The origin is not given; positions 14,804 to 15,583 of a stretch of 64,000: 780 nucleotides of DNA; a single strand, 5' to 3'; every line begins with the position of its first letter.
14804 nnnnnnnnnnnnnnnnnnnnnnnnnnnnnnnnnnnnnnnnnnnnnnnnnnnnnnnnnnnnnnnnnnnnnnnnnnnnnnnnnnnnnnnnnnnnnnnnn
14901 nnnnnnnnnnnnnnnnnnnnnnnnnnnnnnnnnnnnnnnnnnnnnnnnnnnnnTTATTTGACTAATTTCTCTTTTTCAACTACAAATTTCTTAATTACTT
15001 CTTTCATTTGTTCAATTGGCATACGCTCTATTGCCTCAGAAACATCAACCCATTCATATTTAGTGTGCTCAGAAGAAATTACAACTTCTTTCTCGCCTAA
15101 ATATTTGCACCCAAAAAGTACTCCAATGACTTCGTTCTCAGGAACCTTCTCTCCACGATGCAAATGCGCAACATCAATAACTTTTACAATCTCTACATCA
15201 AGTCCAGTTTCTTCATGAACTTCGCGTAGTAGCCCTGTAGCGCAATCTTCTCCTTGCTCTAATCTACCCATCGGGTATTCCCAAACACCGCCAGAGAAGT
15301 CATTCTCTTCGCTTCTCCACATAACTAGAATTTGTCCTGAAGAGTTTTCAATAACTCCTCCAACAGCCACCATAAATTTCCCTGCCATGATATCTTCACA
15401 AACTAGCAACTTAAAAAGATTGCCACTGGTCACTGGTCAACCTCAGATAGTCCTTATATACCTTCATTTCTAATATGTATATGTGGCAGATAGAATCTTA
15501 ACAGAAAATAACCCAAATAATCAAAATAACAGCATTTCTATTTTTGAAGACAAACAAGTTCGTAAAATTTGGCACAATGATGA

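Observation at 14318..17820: Accessory islet (NTase / NUDIX / Bro-N-DinD / AbrB-PhoU / Zn ribbon) inserted after the conserved eL42-eS27-aIF2a-Nop10 cluster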

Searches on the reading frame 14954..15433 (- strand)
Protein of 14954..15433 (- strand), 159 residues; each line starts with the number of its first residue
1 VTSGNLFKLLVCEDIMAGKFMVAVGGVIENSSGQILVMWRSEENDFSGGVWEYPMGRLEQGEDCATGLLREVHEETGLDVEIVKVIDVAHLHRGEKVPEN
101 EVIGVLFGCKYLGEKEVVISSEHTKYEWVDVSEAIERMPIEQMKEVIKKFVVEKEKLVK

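Call 3: search_protein_families(library=pfam, proteins=[window:14954-15433:-], max_evalue=0.1)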
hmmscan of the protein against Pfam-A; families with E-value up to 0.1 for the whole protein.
window:14954-15433:- (159 aa): 2 families
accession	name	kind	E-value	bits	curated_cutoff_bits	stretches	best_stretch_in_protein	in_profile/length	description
PF00293.34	NUDIX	-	4e-21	75.9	21.1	1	20-145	2-129/134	NUDIX domain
PF14815.12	NUDIX_4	-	7.4e-05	23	35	1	26-91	3-64/113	NUDIX domain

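Call 4: search_protein_families(library=ncbifam, proteins=[window:14954-15433:-], max_evalue=0.1)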
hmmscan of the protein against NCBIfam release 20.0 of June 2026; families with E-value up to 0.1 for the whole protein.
window:14954-15433:- (159 aa): 24 families
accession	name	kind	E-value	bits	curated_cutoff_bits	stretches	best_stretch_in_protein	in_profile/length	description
NF006530.0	PRK08999.1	equivalog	4.3e-14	52.3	245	1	23-133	8-111/315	Nudix family hydrolase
NF006961.0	PRK09438.1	equivalog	7.8e-14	51.4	103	1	21-154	8-149/151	dihydroneopterin triphosphate diphosphatase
NF008044.0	PRK10776.1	equivalog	5.3e-11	42.5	148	1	20-92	4-74/130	8-oxo-dGTP diphosphatase MutT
TIGR00586.1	mutt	equivalog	6.1e-11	42.4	97.9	1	21-86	6-69/129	8-oxo-dGTP diphosphatase MutT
NF007834.0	PRK10546.1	equivalog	7.6e-10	38.7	156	1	24-136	7-111/135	pyrimidine (deoxy)nucleoside triphosphate diphosphatase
NF041652.1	Nud_hyd_Dein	equivalog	4.9e-09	36.6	200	1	23-88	15-82/152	Nudix hydrolase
NF001934.0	PRK00714.1-1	equivalog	1.1e-08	34.6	241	1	20-99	7-81/176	RNA pyrophosphohydrolase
NF001937.0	PRK00714.1-4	equivalog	1.9e-08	34.1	139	1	20-91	7-73/161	RNA pyrophosphohydrolase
NF001938.0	PRK00714.1-5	equivalog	1.1e-07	31.3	116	1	20-114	12-107/172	RNA pyrophosphohydrolase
NF052459.1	OxoGTPPhMutT1Mycb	equivalog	8.6e-07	28.3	475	1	51-152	31-127/292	8-oxo-(d)GTP phosphatase MutT1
NF001935.0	PRK00714.1-2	equivalog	1.1e-06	28.3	259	1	23-115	10-96/183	RNA pyrophosphohydrolase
NF012016.0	PRK15472.1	equivalog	1.2e-05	25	95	1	24-133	7-121/141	nucleoside triphosphatase NudI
NF001936.0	PRK00714.1-3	equivalog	1.3e-05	25.1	118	1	37-84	24-71/155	RNA pyrophosphohydrolase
NF011922.0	PRK15393.1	equivalog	7.1e-05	22.5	152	1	27-137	44-150/182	NUDIX hydrolase YfcD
NF002995.0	PRK03759.1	equivalog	7.5e-05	22.5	127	1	23-139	37-155/185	isopentenyl-diphosphate Delta-isomerase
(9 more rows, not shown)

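Call 5: search_protein_families(library=padloc, proteins=[window:14954-15433:-], max_evalue=0.1)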
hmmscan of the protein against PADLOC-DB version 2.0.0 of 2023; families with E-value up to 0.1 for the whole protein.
window:14954-15433:- (159 aa): 1 family
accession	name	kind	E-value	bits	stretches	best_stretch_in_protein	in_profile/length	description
PDLC04899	PDC-S07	-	5.5e-17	59.7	1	20-134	6-112/135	-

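Call 6: search_protein_families(library=phrogs, proteins=[window:14954-15433:-], max_evalue=0.1)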
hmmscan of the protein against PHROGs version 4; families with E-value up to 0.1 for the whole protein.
window:14954-15433:- (159 aa): 7 families
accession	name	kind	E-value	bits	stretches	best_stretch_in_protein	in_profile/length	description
phrog_1198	-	other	6.7e-16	59.8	1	20-136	35-152/253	MutT/NUDIX hydrolase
phrog_25541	-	unknown function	3.7e-06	27.6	1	47-136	94-183/210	-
phrog_1185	-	other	6.5e-06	26.8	1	14-86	140-217/301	nudix hydrolase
phrog_10313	-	other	9.4e-05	23.2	1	48-149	37-135/159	nudix hydrolase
phrog_19657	-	other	0.00024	22.1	1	44-86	54-96/176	nudix hydrolase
phrog_15528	-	head and packaging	0.0003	20.3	1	32-136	531-625/794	portal protein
phrog_6216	-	unknown function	0.0014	18.4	1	26-134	6-98/545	-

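Call 51: search_solved_structures(query=window:14954-15433:-, max_evalue=0.001)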
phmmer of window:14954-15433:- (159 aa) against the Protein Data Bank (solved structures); distinct sequences matched with E-value up to 0.001: 39.
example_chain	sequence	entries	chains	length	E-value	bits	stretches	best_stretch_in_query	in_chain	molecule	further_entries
3grn_A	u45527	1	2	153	4.8e-13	52.4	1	19-150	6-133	MutT related protein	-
3ees_A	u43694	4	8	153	3.3e-09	40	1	15-147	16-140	Probable pyrophosphohydrolase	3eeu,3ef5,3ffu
4zb3_A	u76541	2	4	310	3.4e-08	36.7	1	21-145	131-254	Nudix hydrolase 7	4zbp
3hhj_A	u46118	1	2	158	8.2e-08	35.5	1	21-142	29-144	Mutator mutT protein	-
3smd_A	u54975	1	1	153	2.6e-07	33.8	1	20-133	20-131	MutT/NUDIX family protein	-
3u53_A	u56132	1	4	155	1.9e-06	31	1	50-148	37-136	Bis(5'-nucleosyl)-tetraphosphatase [asymmetrical]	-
4v14_A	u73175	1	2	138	2.7e-06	30.5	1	23-81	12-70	MUTATOR MUTT PROTEIN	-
5x1x_A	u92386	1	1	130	3.9e-06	30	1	22-134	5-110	Mutator mutT protein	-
5zrc_A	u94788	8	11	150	8.4e-06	28.9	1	21-83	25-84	Putative mutator protein MutT2/NUDIX hydrolase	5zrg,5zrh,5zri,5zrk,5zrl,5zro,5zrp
3r03_A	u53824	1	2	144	1.2e-05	28.4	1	26-83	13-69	NUDIX hydrolase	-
1xsa_A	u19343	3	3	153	1.2e-05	28.4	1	50-148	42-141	Bis(5'-nucleosyl)-tetraphosphatase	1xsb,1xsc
4ick_A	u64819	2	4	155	1.3e-05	28.3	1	50-148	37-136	Bis(5'-nucleosyl)-tetraphosphatase [asymmetrical]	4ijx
3id9_A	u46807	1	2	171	2.1e-05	27.6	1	47-89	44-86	MutT/NUDIX family protein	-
2rrk_A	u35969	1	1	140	2.2e-05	27.6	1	19-85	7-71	CTP pyrophosphohydrolase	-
3gwy_A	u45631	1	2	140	2.4e-05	27.5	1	24-149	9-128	Putative CTP pyrophosphohydrolase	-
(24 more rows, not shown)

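Call 78: find_related_loci(query=window:14954-15388:-, collection=viral_contigs, flank=6000)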
Query window:14954-15388:- (144 aa) in viral_contigs; peptide patterns used: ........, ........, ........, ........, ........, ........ (x = any residue, [..] = any of these).
10 stretches matched a pattern; 1 encode a relative of the query (tblastn E <= 1e-3); 1 distinct loci.
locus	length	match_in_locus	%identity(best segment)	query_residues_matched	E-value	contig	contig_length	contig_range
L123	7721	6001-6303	29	6-118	4e-7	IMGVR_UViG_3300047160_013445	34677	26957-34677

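Call 97: search_dna_similar(query=window:14954-15388:-, collection=plasmids, mode=protein, max_rows=8)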
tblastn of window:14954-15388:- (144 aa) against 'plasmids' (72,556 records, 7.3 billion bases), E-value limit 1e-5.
Records with a match: 26; places in all: 28; records where one place covers at least 80% of the query: 10.
Best place of each record, by identity: <60% 26.
By first word of the organism name: Priestia 5; Streptomyces 4; Vibrio 4; Haloprofundus 3; Halobaculum 2; Paenibacillus 1; Rhizobium 1; Halolamina 1; Halopiger 1; Nonomuraea 1; and 3 more.
By predicted mobility (MOB-suite, as given by PLSDB): non-mobilizable 18; mobilizable 6; conjugative 2.
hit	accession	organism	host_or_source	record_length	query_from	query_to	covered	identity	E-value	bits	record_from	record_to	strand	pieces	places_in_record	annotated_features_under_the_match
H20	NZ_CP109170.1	Streptomyces sp. NBC_01724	-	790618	7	123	81%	34.7%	2e-8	58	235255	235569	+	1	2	NUDIX domain-containing protein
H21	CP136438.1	Priestia filamentosa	Leaves of Cigar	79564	4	118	80%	34.8%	1e-7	56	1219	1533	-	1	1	NUDIX hydrolase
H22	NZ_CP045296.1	Paenibacillus cellulositrophicus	cell culture,Thai soil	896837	1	124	86%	32.3%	2e-11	67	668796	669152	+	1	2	NUDIX domain-containing protein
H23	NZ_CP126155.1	Halobaculum lipolyticum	cell culture,sediment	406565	7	127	84%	32.0%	2e-7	56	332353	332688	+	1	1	NUDIX domain-containing protein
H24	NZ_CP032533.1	Priestia megaterium NCT-2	contaminated soil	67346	9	124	81%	33.1%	3e-7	55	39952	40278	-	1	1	NUDIX hydrolase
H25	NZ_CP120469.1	Halobaculum limi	cell culture,sediment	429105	7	127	84%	30.6%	2e-7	56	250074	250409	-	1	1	NUDIX hydrolase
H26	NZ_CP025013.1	Rhizobium leguminosarum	Lotus corniculatus,Bacteria culture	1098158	4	118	80%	32.2%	2e-7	56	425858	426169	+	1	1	record has no annotation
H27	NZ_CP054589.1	Halolamina sp. CBA1230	solar salt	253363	11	118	75%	34.3%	4e-7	55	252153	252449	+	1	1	NUDIX domain-containing protein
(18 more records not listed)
